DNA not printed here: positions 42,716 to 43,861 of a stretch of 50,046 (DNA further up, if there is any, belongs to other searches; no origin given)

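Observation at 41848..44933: Early-arm cassette: Zn-ribbon-fused MoxR/CobS-like AAA+ ATPase, unknown 281-aa partner, HExxH peptidase and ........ mini-protein, all translationally coupled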

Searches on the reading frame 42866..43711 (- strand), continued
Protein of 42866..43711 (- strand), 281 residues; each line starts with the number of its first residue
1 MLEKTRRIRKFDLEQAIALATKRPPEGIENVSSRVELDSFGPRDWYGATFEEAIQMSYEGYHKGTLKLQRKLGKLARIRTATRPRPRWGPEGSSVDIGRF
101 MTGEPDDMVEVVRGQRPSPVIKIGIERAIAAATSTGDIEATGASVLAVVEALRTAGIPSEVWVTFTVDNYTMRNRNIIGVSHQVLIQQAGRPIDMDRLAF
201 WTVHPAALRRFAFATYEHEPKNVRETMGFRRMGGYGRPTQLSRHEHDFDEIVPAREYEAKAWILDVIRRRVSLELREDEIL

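Call 53: search_solved_structures(query=A3, max_evalue=10, show_alignments=3)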
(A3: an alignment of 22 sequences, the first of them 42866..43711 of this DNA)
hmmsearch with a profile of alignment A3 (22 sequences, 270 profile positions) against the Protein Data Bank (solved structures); distinct sequences matched with E-value up to 10: 9.
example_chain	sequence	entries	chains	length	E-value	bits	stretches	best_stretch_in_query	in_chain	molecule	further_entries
8cww_P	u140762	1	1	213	0.24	14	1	212-260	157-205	Meiosis-specific protein HOP1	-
3guy_A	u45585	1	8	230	0.44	13.2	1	13-100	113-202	Short-chain dehydrogenase/reductase SDR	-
8feh_D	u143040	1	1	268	0.55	12.9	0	133-179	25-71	Minor capsid protein A1 fusion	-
4y6c_A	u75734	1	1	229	0.68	12.6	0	6-69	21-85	ANSERINA PUTATIVE KINESIN LIGHT chain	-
2i7p_A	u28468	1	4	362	2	11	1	39-61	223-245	Pantothenate kinase 3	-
3mk6_A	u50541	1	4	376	2.1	10.9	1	39-61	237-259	Pantothenate kinase 3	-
5kpr_A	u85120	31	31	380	2.2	10.9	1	39-61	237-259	Pantothenate kinase 3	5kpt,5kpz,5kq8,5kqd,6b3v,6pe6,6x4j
3sms_A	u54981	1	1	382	2.2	10.9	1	39-61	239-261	Pantothenate kinase 3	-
4y6w_A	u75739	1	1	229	2.3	10.8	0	9-70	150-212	NaB(AB)3ACb - light chain TPR-like repeats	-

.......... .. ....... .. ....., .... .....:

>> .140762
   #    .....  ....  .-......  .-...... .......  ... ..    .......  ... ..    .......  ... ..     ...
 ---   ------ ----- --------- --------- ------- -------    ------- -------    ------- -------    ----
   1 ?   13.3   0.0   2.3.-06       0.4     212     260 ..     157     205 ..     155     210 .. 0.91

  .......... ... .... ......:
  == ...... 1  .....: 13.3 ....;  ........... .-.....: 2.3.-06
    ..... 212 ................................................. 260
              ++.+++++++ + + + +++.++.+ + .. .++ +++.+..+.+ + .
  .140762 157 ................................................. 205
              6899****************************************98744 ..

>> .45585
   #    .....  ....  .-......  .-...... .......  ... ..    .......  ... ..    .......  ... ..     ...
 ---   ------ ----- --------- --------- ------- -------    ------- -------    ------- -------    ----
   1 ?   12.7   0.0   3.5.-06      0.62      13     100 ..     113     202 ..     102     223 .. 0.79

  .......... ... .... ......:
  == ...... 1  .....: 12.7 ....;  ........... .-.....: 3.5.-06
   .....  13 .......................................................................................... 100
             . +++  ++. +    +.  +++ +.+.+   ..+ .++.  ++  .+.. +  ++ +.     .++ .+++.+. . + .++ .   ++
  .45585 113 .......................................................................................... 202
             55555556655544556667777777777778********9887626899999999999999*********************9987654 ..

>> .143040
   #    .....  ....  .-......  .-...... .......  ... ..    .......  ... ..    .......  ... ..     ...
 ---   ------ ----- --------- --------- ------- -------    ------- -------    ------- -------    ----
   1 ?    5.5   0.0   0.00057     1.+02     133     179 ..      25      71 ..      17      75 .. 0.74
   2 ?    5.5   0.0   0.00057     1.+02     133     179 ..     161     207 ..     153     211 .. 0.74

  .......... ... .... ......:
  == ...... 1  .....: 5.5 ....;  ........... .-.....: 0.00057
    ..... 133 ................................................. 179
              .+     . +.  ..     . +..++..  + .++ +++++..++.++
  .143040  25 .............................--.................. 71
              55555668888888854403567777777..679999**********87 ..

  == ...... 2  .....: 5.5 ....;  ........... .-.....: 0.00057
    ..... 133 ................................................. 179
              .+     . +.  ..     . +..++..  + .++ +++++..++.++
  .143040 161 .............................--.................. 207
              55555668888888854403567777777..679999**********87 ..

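Call 62: search_protein_families(library=pfam, proteins=[L008:1038-1910:+, L009:4560-5705:+, L003:8001-8855:+], max_evalue=0.01)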
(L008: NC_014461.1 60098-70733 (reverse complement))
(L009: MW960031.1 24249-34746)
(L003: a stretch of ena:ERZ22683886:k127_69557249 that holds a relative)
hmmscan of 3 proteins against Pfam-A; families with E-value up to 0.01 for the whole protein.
L008:1038-1910:+ (290 aa): 1 family
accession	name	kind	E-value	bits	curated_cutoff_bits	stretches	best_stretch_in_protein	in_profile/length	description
PF23822.1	DUF7192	-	3.9e-73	246.7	27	1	10-289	11-279/281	Domain of unknown function (DUF7192)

L009:4560-5705:+ (381 aa): 1 family
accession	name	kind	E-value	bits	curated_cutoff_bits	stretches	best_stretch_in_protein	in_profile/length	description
PF23822.1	DUF7192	-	5.5e-58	197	27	1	102-371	2-280/281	Domain of unknown function (DUF7192)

L003:8001-8855:+ (284 aa): 2 families
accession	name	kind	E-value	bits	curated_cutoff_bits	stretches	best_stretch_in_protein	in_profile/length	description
PF23822.1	DUF7192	-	9.9e-29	101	27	1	37-247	41-259/281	Domain of unknown function (DUF7192)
PF01567.22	Hanta_Gn-H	-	0.0095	15.5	25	0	28-91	26-87/350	Hantavirus glycoprotein Gn, head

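Call 75: find_related_loci(query=A3, collection=genome_contigs, flank=6000)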
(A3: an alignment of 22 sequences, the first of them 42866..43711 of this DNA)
Query A3 (281 aa) in genome_contigs; peptide patterns used: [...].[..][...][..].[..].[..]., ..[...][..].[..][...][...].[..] (x = any residue, [..] = any of these).
580 stretches matched a pattern; 8 encode a relative of the query (tblastn E <= 1e-3); 8 distinct loci.
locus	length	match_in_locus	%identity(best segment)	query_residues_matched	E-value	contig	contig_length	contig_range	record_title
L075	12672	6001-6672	28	19-241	2e-23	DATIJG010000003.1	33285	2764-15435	MAG TPA_asm: Candidatus Saccharimonadales bacterium isolate SMAG_U15685 k141_42206, whole genome shotgun sequence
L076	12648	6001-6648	30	10-238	4e-20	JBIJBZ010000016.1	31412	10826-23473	MAG: Bdellovibrionota bacterium isolate ME2006-08-10D11_3300044971_group2_bin88 Rohwer_bin1171_scaffold_682_c1, whole ge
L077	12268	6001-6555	30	43-220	4e-20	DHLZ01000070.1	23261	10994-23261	MAG TPA_asm: Planctomycetaceae bacterium UBA4655 UBA4655_contig_9807, whole genome shotgun sequence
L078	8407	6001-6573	29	44-241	1e-19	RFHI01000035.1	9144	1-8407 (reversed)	MAG: Candidatus Dadabacteria bacterium isolate J046 k99_176579, whole genome shotgun sequence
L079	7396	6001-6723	27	9-244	2e-14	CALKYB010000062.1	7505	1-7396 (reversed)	MAG: uncultured bacterium isolate L1_Bin_Bin_16_sub_1 genome assembly, contig: c_000001002802, whole genome shotgun sequ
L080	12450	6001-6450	27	85-235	1e-11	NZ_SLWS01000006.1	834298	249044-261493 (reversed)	Actinocrispum wychmicini strain DSM 45934 Ga0310477_106, whole genome shotgun sequence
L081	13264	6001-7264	26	41-220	2e-10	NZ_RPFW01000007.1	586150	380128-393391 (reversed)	Trebonia kvetii strain 15TR583 NODE_7_length_586150_cov_85.632276, whole genome shotgun sequence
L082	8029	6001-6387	25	68-199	6e-6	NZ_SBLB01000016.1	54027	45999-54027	Spirosoma sordidisoli strain TY50 Scaffold16, whole genome shotgun sequence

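Call 82: search_protein_representatives(alignment_id=A3)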
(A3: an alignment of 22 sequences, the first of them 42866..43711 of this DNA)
Query: 22 sequences, 270 profile positions. Proteins with E-value up to 0.001 (for the whole library): 8141; up to 1e-10: 5337; up to 1e-30: 775. The best 150 are listed.
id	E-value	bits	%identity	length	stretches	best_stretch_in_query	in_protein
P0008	1.1e-104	366.2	-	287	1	4-268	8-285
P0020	2.4e-97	342.0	-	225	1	47-268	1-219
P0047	1.1e-93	330.1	-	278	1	3-266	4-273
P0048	5.4e-90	317.9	-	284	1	3-267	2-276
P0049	1.6e-89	316.4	-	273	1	5-265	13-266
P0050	6.8e-88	311.0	-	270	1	6-268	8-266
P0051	8.6e-88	310.7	-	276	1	8-267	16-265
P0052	3.8e-81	288.9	-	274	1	3-262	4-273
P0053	1.8e-78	280.1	-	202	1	66-268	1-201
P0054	3.9e-76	272.5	-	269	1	7-266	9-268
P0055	1.9e-74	267.0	-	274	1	9-265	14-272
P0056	7.7e-72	258.4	-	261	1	1-262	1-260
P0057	9.5e-71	254.8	-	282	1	3-266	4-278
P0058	1.0e-70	254.7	-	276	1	5-263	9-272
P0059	6.8e-67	242.2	-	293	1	14-260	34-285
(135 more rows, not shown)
